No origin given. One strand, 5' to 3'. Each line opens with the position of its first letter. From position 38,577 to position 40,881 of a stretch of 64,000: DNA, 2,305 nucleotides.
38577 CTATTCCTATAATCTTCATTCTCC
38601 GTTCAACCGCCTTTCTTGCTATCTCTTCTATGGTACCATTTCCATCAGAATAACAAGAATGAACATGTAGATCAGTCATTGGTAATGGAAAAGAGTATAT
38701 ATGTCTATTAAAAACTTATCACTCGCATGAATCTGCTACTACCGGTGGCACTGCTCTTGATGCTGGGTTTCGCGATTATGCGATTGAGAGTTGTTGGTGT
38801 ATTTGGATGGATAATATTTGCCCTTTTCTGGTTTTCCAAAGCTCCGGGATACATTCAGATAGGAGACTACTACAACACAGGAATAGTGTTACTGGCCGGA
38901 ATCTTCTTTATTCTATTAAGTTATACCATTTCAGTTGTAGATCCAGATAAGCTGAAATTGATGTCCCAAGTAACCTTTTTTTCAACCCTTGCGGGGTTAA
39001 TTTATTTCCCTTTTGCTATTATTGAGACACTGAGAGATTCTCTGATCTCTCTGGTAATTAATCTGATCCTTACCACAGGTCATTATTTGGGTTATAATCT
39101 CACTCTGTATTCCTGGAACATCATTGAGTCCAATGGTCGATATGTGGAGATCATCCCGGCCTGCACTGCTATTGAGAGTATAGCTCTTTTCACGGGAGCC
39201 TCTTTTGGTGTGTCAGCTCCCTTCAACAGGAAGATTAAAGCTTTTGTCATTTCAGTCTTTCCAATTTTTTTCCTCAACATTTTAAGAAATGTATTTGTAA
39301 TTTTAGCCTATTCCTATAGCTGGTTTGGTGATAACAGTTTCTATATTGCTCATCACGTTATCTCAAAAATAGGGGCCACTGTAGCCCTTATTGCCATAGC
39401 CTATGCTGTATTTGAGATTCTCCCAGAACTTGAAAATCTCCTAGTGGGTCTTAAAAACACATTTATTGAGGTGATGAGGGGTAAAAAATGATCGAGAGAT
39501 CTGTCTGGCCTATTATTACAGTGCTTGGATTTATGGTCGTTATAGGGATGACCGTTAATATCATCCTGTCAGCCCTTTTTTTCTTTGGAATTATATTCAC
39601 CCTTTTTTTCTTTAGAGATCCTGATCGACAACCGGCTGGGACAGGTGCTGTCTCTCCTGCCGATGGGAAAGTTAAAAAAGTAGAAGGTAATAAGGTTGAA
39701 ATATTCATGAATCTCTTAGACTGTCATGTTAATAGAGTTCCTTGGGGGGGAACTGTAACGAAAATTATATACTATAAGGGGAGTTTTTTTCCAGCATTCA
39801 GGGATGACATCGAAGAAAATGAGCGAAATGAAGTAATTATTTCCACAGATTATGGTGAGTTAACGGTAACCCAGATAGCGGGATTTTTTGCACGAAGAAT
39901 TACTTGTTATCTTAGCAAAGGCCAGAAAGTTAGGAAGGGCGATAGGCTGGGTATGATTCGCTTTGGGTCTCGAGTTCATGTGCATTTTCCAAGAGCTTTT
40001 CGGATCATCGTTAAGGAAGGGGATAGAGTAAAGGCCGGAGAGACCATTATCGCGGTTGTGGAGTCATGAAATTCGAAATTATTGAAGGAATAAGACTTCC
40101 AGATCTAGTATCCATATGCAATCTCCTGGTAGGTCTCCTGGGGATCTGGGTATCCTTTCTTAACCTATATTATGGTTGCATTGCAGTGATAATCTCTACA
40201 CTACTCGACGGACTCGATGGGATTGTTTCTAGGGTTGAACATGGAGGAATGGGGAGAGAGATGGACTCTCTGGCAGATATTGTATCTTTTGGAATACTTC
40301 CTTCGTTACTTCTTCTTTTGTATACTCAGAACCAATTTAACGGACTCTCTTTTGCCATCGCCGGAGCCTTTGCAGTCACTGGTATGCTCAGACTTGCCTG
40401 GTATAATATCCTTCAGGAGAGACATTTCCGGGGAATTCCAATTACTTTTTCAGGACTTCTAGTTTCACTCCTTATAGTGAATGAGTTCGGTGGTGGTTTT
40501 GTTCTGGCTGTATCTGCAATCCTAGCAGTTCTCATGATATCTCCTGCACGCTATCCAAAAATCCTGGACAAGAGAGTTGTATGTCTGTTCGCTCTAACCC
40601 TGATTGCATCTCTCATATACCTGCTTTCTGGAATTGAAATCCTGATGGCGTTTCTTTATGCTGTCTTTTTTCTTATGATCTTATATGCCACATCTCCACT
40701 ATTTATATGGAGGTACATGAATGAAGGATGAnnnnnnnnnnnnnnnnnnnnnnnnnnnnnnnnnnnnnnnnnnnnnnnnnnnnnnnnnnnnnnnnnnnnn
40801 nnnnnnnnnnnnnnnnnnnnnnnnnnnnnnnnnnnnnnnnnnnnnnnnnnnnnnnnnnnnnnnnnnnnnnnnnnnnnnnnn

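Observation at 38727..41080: Tightly coupled archaeosortase - archaetidylserine decarboxylase - archaetidylserine synthase operon with a fourth small gene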

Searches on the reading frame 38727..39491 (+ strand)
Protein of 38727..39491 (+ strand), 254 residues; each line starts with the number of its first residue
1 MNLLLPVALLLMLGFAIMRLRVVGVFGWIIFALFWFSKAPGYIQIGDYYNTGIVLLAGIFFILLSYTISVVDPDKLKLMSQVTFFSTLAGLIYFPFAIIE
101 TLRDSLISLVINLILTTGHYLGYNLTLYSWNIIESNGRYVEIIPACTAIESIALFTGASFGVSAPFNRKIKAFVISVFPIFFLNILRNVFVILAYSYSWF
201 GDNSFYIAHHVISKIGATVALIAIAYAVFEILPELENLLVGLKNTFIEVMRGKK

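Call 3: search_protein_families(library=ncbifam, proteins=[window:38727-39491:+], max_evalue=0.01)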
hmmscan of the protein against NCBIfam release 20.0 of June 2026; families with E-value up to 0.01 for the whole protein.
window:38727-39491:+ (254 aa): 10 families
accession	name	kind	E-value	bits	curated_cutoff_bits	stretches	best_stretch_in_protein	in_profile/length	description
TIGR04125.1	exosort_PGF_TRM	exception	2.4e-62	210.8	75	1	4-245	2-262/271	archaeosortase A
TIGR04178.1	exo_archaeo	signature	1.2e-18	67.2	23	1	140-234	1-97/97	exosortase/archaeosortase family protein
NF045528.1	heimosortase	equivalog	3.1e-07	30.6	130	1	75-223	24-174/199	heimdallarchaeosortase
TIGR04124.1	archaeo_artE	exception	2.5e-06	27.6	95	1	95-224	19-145/153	archaeosortase family protein ArtE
NF046081.1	exosort_XrtX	exception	0.0001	22.2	170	1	123-210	53-140/168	exosortase X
TIGR03110.1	exosort_Gpos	exception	0.00011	22.2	102.75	1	60-229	6-176/187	exosortase family protein XrtG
TIGR04300.1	exosort_XrtM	exception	0.00023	21.6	125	1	130-211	45-128/150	exosortase family protein XrtM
NF046083.1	exosort_XrtY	exception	0.0014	18.6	160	1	77-226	27-165/168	exosortase Y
TIGR04144.1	archaeo_VPXXXP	exception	0.0023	17.9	150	1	138-216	62-137/156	archaeosortase B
NF012138.0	exosort_XrtR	exception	0.0033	17.6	150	1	166-228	92-152/160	exosortase R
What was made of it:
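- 38727..39491 (+): artA: archaeosortase A, 254 aa, polytopic membrane cysteine transpeptidase. TIGR04125 210.8 bits (cutoff 75) over profile positions 2-262 of 271; TIGR04178 67 bits (call 3).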

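Call 4: search_protein_families(library=pfam, proteins=[window:38727-39491:+], max_evalue=0.01)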
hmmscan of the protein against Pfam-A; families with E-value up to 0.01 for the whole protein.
window:38727-39491:+ (254 aa): 0 families

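Call 7: find_encoding_contigs(protein=window:38727-39491:+, flank=10000, max_places=6)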
Protein window:38727-39491:+ (254 aa): 1 contig read that carries it; 1 place shown.
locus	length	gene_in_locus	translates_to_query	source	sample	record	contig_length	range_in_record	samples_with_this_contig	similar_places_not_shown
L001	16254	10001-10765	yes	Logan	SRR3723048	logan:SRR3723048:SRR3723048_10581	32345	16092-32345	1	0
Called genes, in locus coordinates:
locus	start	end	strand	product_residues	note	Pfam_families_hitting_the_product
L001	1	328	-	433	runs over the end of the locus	PF00215:OMPdecase, PF05690:ThiG (weak), PF13714:PEP_mutase (faint), PF00977:His_biosynth (weak), PF03737:RraA-like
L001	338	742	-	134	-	PF01243:PNPOx_N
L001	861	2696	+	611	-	PF05362:Lon_C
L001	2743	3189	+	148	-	PF27352:AF_0059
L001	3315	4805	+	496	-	PF04055:Radical_SAM, PF13353:Fer4_12 (weak), PF13186:SPASM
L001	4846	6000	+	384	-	PF05977:MFS_3, PF07690:MFS_1, PF00083:Sugar_tr, PF07690:MFS_1, PF12832:MFS_1_like (weak)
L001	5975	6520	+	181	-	PF17833:pre-PUA_NIP7, PF01472:PUA (weak), PF03657:UPF0113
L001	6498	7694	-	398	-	PF25160:LdpA_Fe-S-bd (weak), PF04104:DNA_primase_lrg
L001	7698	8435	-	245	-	PF00705:PCNA_N, PF02747:PCNA_C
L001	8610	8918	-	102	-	PF02150:Zn_ribbon_RPB9 (weak), PF01096:Zn_ribbon_TFIIS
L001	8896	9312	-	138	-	PF00293:NUDIX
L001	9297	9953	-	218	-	PF02811:PHP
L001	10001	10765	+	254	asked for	PF09721:Exosortase_EpsH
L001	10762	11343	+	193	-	PF02666:PS_Dcarbxylase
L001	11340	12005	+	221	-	PF01066:CDP-OH_P_transf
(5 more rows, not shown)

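Call 14: find_homologous_proteins(query=window:38727-39491:+, max_evalue=0.00001)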
Query window:38727-39491:+ (254 aa): 431 proteins with E <= 0.00001 among 2235 candidates; the best 120 are listed.
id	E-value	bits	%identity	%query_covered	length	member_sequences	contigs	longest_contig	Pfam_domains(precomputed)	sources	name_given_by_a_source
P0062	6.2e-156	535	100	100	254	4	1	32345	PF09721.16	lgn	-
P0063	3.3e-104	366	67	100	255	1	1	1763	PF09721.16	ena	-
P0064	2.4e-99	350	66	94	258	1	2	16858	PF09721.16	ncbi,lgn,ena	-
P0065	4.0e-97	343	64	96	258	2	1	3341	PF09721.16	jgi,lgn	-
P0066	9.0e-67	243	49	100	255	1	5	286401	PF09721.16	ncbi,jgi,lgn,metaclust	jgi:archaeosortase A (PGF-CTERM-specific)|metaclust:\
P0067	1.7e-66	242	49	100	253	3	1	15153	PF09721.16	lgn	-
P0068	3.8e-66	241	50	98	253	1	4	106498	PF09721.16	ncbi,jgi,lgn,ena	-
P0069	6.4e-66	240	51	96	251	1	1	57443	PF09721.16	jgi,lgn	jgi:archaeosortase A (PGF-CTERM-specific)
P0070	3.6e-65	238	49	100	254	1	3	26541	PF09721.16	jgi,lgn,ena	-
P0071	7.5e-65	237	49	99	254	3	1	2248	PF09721.16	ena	-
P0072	4.2e-64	235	50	96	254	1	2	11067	PF09721.16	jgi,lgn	-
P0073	6.9e-64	234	51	98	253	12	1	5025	PF09721.16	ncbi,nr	ncbi:MAG TPA: archaeosortase A [Archaeoglobus profundus]|nr:archaeosortase A [Archaeoglobus profundu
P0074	1.7e-63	233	48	100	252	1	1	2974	PF09721.16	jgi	jgi:archaeosortase A (PGF-CTERM-specific)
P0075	3.3e-63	232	52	98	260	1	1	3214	PF09721.16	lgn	-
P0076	4.3e-63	231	47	100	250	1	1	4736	PF09721.16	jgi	jgi:archaeosortase A (PGF-CTERM-specific)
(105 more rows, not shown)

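Call 16: find_related_loci(query=A1, collection=genome_contigs, flank=10000)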
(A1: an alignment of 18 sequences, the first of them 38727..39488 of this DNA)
Query A1 (254 aa) in genome_contigs; peptide patterns used: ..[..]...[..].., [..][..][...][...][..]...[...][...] (x = any residue, [..] = any of these).
453 stretches matched a pattern; 438 encode a relative of the query (tblastn E <= 1e-3); the best 80 are kept; 80 distinct loci.
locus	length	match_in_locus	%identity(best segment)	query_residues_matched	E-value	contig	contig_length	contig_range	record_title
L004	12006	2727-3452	66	15-253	7e-103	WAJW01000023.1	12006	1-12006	MAG: Archaeoglobaceae archaeon isolate S009_4_esom k151_115421, whole genome shotgun sequence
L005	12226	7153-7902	51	3-254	3e-75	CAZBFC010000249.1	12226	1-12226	MAG TPA_asm: uncultured archaeon isolate binchicken_co219_101 genome assembly, contig: k141_561189, whole genome shotgun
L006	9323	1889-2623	50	8-254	5e-74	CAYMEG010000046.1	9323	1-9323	MAG TPA_asm: uncultured archaeon isolate binchicken_co409_32 genome assembly, contig: NODE_1051_length_9323_cov_71.09775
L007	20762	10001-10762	49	1-254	2e-73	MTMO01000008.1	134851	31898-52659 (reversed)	MAG: Archaeoglobus sp. JdFR-27 JGI24020J35080_1000065, whole genome shotgun sequence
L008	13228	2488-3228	50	1-248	8e-73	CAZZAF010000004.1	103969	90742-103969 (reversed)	MAG TPA_asm: uncultured archaeon isolate binchicken_co92_4 genome assembly, contig: NODE_33_length_103969_cov_15.461035,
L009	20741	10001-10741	50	1-248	3e-71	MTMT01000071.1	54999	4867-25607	MAG: Archaeoglobus sp. JdFR-32 JGI24020J35080_1000242, whole genome shotgun sequence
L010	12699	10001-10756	47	1-252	3e-70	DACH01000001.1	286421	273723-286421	MAG TPA_asm: Archaeoglobus sp. UBA234 UBA234_contig_22, whole genome shotgun sequence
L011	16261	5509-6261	50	1-251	3e-70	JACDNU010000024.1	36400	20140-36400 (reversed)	MAG: Archaeoglobus sp. isolate GB_MAG3_049 c_000000000835, whole genome shotgun sequence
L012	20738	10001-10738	47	7-254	1e-67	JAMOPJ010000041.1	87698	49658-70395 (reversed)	MAG: Archaeoglobaceae archaeon isolate 4559-240_metabat1_scaf2bin.032 4559-240_scaffold_51_c1, whole genome shotgun sequ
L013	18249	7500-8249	46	3-254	1e-67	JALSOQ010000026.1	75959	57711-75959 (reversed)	MAG: Archaeoglobaceae archaeon isolate 356-284_metabat1_scaf2bin.125 356-284_scaffold_71_c1, whole genome shotgun sequen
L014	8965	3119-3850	47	2-249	4e-67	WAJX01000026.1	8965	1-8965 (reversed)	MAG: Ferroglobus sp. isolate S009_18_esom k151_115784, whole genome shotgun sequence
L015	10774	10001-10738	46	7-254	2e-67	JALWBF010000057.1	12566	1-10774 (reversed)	MAG: Archaeoglobaceae archaeon isolate T10_metabat2_scaf2bin.120 T10_NODE_1872_length_12566_cov_4.558325, whole genome s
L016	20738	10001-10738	46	7-254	8e-67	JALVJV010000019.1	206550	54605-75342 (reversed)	MAG: Archaeoglobaceae archaeon isolate A1_metabat2_scaf2bin.085 A1_NODE_4_length_206550_cov_4.753366, whole genome shotg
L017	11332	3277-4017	48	2-251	4e-65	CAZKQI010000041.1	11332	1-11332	MAG TPA_asm: uncultured archaeon isolate SRP141559_co1_87 genome assembly, contig: NODE_3323_length_11332_cov_11.491531,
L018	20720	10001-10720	48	7-254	5e-64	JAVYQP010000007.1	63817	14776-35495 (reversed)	MAG: Archaeoglobaceae archaeon isolate DRTY-1_201901_bins_47 DRTY-1_201901_bins_47_scaffold_7, whole genome shotgun sequ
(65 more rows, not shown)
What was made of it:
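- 38727..39491 (+): Closest relative is 66% identical, in an Archaeoglobaceae MAG (call 16).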

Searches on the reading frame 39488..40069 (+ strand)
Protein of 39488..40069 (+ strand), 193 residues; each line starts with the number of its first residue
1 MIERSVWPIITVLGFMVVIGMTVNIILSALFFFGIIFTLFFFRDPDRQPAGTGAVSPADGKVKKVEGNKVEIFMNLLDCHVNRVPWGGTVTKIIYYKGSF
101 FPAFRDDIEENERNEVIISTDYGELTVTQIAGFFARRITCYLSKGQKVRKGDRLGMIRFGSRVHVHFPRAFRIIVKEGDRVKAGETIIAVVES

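Call 3: search_protein_families(library=ncbifam, proteins=[window:39488-40069:+], max_evalue=0.01)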
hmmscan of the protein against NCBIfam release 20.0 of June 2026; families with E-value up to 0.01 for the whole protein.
window:39488-40069:+ (193 aa): 14 families
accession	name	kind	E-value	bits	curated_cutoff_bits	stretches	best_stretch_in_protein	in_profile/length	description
NF003685.0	PRK05305.2-5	equivalog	6.6e-70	234.4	183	1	1-192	1-194/198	phosphatidylserine decarboxylase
TIGR00164.2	AS_decarb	equivalog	8.3e-61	205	230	1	1-192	1-212/215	archaetidylserine decarboxylase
NF003683.0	PRK05305.2-3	equivalog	8.2e-56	188.6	244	1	17-189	22-201/204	phosphatidylserine decarboxylase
NF003678.0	PRK05305.1-2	equivalog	1.3e-52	178.3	225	1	2-191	8-217/218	phosphatidylserine decarboxylase family protein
NF003682.0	PRK05305.2-2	equivalog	3.3e-50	170.4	284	1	12-190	20-211/212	phosphatidylserine decarboxylase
NF038088.1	anchor_synt_D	exception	1.2e-48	165.2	240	1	19-189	18-193/194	protein sorting system archaetidylserine decarboxylase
NF003677.0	PRK05305.1-1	equivalog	3.1e-47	160.8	315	1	13-190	22-219/232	phosphatidylserine decarboxylase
NF003679.0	PRK05305.1-3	equivalog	5e-47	160.4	252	1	14-190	39-232/234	phosphatidylserine decarboxylase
NF003680.0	PRK05305.1-5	equivalog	1.5e-45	155.2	262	1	2-191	10-214/217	phosphatidylserine decarboxylase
NF003684.0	PRK05305.2-4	equivalog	2.3e-42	145.1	317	1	2-191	9-214/228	phosphatidylserine decarboxylase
NF003681.0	PRK05305.2-1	equivalog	6e-34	117.4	377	1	14-190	23-217/231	phosphatidylserine decarboxylase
NF003038.0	PRK03934.1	equivalog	0.00071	18.5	285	1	136-187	211-263/267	phosphatidylserine decarboxylase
NF002853.0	PRK03140.1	equivalog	0.0025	17.2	307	1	107-188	173-256/262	phosphatidylserine decarboxylase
NF040942.2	hypo_ExtJ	equivalog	0.0076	16.6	52.5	0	58-73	26-41/77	selenite/tellurite reduction operon protein ExtJ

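Call 4: search_protein_families(library=pfam, proteins=[window:39488-40069:+], max_evalue=0.01)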
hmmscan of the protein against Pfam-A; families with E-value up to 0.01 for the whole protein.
window:39488-40069:+ (193 aa): 6 families
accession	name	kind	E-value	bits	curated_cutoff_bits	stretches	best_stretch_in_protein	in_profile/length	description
PF02666.20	PS_Dcarbxylase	-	2.1e-41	142.2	22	1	37-189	4-198/198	Phosphatidylserine decarboxylase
PF01551.29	Peptidase_M23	-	0.00013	22.5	28.7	0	139-167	54-85/96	Peptidase family M23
PF00358.26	PTS_EIIA_1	-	0.00046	20.3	27.2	0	169-190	82-103/127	phosphoenolpyruvate-dependent sugar phosphotransferase system, EIIA 1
PF13533.13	Biotin_lipoyl_2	-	0.00067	19.9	29.8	0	175-188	16-29/32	Biotin-lipoyl like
PF00364.28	Biotin_lipoyl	-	0.00071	19.8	22.1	0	171-190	17-36/73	Biotin-requiring enzyme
PF13375.12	RnfC_N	-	0.0045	17.4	25.6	0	166-187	37-58/101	RnfC Barrel sandwich hybrid domain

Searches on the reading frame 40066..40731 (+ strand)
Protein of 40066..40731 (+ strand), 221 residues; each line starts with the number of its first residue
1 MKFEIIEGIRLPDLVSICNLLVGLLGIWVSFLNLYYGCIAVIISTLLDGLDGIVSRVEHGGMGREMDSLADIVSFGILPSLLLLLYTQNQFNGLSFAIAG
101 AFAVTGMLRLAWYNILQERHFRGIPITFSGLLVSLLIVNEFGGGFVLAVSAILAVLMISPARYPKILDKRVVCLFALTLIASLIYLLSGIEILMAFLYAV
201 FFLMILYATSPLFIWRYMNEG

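Call 3: search_protein_families(library=ncbifam, proteins=[window:40066-40731:+], max_evalue=0.01)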
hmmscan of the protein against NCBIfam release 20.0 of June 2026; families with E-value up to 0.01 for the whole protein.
window:40066-40731:+ (221 aa): 6 families
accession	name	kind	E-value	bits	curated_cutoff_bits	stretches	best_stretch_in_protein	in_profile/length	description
TIGR04217.1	archae_ser_T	exception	2.1e-34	119.2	200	1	4-213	2-218/221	archaetidylserine synthase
TIGR00473.1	pssA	equivalog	3.8e-30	105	107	1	16-164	1-153/153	CDP-diacylglycerol--serine O-phosphatidyltransferase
NF038087.1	arch_ser_synth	exception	5.6e-30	104.6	240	1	9-207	4-213/216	archaetidylserine synthase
NF038086.1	anchor_synt_A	exception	3e-22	79.5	200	1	7-207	5-213/222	protein sorting system archaetidylserine synthase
NF041135.1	IPPtranDIPPsyn_Thcocales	equivalog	5.2e-05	22.4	580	1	12-102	252-347/419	bifunctional L-myo-inositol-1-phosphate cytidylyltransferase/CDP-L-myo-inositol myo-inositolphosphotransferase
NF040950.1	archin_ph_syn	equivalog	6.8e-05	22.8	180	1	12-104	26-123/191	archaetidylinositol phosphate synthase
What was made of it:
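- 40066..40731 (+): pssA/assA-like CDP-alcohol phosphatidyltransferase, 221 aa. Its start overlaps the psd stop (ATGA). The best NCBIfam matches are serine synthases, all below cutoff: TIGR04217 119 vs 200, TIGR00473 105 vs 107, NF038087 105 vs 240, NF038086 80 vs 200 (call 3).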

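Call 4: search_protein_families(library=pfam, proteins=[window:40066-40731:+], max_evalue=0.01)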
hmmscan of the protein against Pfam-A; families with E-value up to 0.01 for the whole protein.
window:40066-40731:+ (221 aa): 1 family
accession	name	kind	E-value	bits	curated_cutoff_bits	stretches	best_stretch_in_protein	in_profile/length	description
PF01066.26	CDP-OH_P_transf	-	1.5e-09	38.9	22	1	11-154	3-150/152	CDP-alcohol phosphatidyltransferase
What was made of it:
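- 40066..40731 (+): PF01066 38.9 bits (cutoff 22) (call 4).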

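Call 35: list_cluster_members(proteins=[P0001, window:40066-40728:+, window:39488-40066:+, window:29587-31419:+])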
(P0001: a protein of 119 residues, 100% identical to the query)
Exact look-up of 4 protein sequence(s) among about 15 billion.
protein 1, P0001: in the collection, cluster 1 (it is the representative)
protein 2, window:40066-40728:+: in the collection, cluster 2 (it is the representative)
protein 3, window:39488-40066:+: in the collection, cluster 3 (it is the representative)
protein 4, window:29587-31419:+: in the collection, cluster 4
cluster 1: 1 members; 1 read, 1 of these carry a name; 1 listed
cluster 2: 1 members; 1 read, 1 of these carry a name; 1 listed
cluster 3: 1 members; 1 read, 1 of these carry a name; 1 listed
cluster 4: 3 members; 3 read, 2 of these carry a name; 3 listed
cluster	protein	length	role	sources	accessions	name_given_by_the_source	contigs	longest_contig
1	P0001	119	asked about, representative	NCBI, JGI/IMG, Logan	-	hypothetical protein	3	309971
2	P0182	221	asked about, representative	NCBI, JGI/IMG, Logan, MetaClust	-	CDP-diacylglycerol--serine O-phosphatidyltransferase | \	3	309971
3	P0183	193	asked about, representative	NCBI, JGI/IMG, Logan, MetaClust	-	phosphatidylserine decarboxylase | \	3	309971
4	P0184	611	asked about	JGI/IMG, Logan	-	uncharacterized protein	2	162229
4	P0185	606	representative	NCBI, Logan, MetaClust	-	\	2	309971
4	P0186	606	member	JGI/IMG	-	-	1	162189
